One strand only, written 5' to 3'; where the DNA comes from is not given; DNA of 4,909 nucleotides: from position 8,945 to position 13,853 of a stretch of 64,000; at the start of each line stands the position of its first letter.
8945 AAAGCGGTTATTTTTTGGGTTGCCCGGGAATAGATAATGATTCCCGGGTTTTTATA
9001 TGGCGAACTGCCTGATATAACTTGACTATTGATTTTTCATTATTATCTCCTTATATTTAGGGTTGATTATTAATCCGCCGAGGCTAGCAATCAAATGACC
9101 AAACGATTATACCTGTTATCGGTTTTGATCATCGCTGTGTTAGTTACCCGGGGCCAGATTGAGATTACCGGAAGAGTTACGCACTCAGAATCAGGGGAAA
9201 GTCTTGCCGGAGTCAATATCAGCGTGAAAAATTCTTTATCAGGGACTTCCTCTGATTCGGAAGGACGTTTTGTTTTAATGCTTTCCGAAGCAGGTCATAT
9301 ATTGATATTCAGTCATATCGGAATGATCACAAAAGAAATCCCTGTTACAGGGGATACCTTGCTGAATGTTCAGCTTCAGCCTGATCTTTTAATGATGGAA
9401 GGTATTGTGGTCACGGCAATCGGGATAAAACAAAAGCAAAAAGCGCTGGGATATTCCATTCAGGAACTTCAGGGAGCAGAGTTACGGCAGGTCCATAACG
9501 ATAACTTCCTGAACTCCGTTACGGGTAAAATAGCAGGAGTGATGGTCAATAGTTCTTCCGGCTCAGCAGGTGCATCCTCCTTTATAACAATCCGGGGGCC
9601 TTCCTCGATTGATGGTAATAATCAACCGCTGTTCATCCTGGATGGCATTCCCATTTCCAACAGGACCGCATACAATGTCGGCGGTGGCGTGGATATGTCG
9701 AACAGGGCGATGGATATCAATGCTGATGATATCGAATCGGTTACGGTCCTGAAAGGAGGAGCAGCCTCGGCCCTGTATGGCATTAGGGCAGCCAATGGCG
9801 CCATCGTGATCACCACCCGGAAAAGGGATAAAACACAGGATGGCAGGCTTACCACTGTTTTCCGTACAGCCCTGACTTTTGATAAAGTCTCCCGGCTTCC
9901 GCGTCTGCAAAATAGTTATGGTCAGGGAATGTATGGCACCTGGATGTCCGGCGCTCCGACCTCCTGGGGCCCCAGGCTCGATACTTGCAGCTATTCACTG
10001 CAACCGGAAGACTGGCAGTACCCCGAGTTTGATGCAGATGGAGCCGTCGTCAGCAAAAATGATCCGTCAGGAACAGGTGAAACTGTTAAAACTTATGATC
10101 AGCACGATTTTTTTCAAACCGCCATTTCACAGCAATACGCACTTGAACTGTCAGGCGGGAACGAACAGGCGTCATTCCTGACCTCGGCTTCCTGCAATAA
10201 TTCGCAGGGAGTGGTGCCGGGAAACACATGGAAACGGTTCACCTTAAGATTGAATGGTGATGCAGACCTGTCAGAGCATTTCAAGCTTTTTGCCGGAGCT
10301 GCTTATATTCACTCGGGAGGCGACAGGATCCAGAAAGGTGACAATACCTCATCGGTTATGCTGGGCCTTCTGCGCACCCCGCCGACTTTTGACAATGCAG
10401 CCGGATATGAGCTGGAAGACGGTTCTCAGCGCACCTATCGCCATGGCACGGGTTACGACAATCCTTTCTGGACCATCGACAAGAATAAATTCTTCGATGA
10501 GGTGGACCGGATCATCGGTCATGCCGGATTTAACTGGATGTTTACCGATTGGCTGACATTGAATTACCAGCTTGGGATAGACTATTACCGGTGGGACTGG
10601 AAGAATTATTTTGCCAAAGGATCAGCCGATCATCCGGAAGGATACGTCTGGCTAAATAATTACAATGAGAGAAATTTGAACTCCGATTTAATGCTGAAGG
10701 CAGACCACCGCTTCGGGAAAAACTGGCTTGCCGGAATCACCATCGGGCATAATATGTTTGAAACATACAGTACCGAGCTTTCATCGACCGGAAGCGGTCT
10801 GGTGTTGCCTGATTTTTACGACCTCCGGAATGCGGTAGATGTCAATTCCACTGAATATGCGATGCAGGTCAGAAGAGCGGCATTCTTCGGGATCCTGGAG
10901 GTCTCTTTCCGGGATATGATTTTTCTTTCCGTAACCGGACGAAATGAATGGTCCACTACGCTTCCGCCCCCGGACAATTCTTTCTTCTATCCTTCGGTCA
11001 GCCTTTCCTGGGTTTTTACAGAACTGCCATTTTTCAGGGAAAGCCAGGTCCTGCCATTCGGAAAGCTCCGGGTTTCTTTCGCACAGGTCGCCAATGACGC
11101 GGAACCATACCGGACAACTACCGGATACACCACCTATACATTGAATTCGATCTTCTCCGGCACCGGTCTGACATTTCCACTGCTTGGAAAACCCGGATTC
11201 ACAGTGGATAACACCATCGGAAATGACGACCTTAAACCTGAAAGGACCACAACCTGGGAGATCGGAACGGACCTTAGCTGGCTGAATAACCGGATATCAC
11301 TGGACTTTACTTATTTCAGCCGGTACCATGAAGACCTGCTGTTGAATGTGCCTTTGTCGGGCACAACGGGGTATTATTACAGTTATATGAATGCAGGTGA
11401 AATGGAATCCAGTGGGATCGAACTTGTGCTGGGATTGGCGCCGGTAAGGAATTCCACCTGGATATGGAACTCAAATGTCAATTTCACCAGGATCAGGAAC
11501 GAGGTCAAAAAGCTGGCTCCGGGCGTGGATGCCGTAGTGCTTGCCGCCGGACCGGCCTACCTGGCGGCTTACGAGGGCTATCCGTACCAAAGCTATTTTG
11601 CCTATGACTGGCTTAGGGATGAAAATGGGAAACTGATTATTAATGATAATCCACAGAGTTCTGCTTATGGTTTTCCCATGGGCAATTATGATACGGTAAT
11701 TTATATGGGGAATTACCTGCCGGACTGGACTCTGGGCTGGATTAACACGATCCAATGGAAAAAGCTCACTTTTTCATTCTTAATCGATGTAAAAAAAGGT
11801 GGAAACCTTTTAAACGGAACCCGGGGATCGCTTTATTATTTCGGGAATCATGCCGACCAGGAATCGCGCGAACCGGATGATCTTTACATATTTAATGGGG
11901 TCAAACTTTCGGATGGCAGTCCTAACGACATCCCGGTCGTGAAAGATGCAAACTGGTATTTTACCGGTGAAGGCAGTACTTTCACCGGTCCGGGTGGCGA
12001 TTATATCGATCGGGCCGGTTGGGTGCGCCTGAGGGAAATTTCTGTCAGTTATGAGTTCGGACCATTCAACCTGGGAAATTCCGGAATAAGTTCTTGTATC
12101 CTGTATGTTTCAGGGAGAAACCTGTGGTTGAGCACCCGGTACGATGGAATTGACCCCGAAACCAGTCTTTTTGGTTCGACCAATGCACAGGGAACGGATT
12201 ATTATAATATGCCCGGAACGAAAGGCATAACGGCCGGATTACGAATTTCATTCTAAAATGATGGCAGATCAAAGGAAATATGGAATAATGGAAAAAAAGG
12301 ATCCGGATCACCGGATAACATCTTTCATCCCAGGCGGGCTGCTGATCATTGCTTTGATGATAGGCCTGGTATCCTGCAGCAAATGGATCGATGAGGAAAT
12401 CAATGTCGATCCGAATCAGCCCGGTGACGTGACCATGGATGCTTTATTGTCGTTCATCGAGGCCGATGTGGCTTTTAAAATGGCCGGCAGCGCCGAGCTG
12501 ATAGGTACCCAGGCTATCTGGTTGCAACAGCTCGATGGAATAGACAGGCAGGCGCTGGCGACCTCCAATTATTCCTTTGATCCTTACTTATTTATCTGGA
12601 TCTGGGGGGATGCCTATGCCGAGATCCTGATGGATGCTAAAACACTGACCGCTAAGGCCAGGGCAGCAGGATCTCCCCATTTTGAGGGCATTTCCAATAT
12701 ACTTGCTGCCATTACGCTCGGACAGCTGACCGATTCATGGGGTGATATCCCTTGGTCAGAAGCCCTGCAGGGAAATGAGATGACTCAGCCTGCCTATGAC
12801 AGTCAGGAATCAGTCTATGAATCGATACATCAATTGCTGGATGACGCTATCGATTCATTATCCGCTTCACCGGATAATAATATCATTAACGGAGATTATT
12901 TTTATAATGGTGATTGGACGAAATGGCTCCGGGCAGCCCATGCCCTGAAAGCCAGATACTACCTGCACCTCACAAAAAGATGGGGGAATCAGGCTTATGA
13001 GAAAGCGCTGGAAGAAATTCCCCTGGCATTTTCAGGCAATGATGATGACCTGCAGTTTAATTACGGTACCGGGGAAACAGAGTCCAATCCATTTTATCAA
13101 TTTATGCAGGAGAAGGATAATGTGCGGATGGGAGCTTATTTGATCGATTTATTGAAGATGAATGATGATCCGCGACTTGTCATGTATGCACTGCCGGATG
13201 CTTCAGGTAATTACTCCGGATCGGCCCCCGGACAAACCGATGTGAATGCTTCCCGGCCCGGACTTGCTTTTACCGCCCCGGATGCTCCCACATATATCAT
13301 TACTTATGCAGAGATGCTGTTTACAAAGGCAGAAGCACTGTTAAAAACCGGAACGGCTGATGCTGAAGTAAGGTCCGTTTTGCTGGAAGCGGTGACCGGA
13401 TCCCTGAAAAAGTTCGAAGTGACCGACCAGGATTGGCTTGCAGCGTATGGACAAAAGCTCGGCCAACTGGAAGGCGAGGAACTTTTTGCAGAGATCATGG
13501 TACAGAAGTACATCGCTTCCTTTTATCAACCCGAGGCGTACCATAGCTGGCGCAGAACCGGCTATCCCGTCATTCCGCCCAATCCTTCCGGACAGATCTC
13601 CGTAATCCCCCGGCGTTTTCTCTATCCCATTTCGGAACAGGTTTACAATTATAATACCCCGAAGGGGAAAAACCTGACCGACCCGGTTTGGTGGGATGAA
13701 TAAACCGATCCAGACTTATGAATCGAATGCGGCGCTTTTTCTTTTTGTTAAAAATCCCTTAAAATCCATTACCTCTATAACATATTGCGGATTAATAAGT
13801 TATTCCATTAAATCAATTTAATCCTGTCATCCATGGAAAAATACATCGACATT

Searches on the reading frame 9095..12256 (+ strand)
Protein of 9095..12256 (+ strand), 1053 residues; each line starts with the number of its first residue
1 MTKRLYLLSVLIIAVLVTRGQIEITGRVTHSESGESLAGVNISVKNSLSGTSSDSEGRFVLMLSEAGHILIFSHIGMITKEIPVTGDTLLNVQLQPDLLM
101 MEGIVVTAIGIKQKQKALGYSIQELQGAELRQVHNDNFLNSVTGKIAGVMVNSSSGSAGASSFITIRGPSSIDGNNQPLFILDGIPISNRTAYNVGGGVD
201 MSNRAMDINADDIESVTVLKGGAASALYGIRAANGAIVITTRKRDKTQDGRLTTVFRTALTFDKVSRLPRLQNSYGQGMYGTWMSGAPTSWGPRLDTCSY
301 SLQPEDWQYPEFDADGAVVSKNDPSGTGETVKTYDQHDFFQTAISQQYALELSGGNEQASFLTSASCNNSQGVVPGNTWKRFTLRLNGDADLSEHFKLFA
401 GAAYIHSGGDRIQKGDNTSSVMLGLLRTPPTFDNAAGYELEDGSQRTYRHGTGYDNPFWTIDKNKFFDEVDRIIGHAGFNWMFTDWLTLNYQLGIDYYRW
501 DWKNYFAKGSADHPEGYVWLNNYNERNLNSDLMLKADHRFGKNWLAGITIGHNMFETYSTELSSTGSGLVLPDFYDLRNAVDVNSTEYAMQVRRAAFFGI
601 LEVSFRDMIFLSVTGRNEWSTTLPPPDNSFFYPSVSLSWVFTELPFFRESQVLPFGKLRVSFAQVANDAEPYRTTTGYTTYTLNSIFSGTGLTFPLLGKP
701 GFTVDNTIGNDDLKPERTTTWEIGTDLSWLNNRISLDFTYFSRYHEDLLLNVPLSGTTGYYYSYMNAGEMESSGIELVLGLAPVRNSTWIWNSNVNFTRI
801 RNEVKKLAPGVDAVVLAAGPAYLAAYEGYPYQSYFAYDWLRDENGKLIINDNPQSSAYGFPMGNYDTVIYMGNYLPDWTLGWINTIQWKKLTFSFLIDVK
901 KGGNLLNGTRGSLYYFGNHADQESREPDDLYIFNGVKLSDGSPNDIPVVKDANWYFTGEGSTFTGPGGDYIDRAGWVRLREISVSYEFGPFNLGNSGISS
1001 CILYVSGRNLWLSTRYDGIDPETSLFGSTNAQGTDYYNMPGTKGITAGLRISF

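Call 30: search_protein_families(library=pfam, proteins=[window:9095-12256:+], max_evalue=0.001)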
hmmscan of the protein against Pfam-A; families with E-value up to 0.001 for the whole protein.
window:9095-12256:+ (1053 aa): 4 families
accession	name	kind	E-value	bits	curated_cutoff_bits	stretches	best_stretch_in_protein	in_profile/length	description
PF00593.30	TonB_dep_Rec_b-barrel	-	2.9e-17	64.1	27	1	431-881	27-372/436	TonB dependent receptor-like, beta-barrel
PF07715.20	Plug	-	2.9e-16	60.4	23.9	1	116-236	3-107/107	TonB-dependent Receptor Plug Domain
PF13715.12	CarbopepD_reg_2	-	6.1e-14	52.3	32.2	1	24-106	1-88/88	CarboxypepD_reg-like domain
PF13620.12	CarboxypepD_reg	-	9.3e-08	32.8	32.3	1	24-93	2-80/82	Carboxypeptidase regulatory-like domain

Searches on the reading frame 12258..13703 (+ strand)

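Call 30: search_protein_families(library=pfam, proteins=[window:12258-13703:+], max_evalue=0.001)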
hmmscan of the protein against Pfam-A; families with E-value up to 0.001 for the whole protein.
window:12258-13703:+ (481 aa): 2 families
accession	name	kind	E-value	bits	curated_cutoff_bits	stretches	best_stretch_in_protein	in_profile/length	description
PF12771.13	SusD-like_2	-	1.1e-61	209.4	27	1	52-457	1-415/415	Starch-binding associating with outer membrane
PF12741.13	SusD-like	-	2.3e-41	142.8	27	2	103-391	70-365/495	Susd and RagB outer membrane lipoprotein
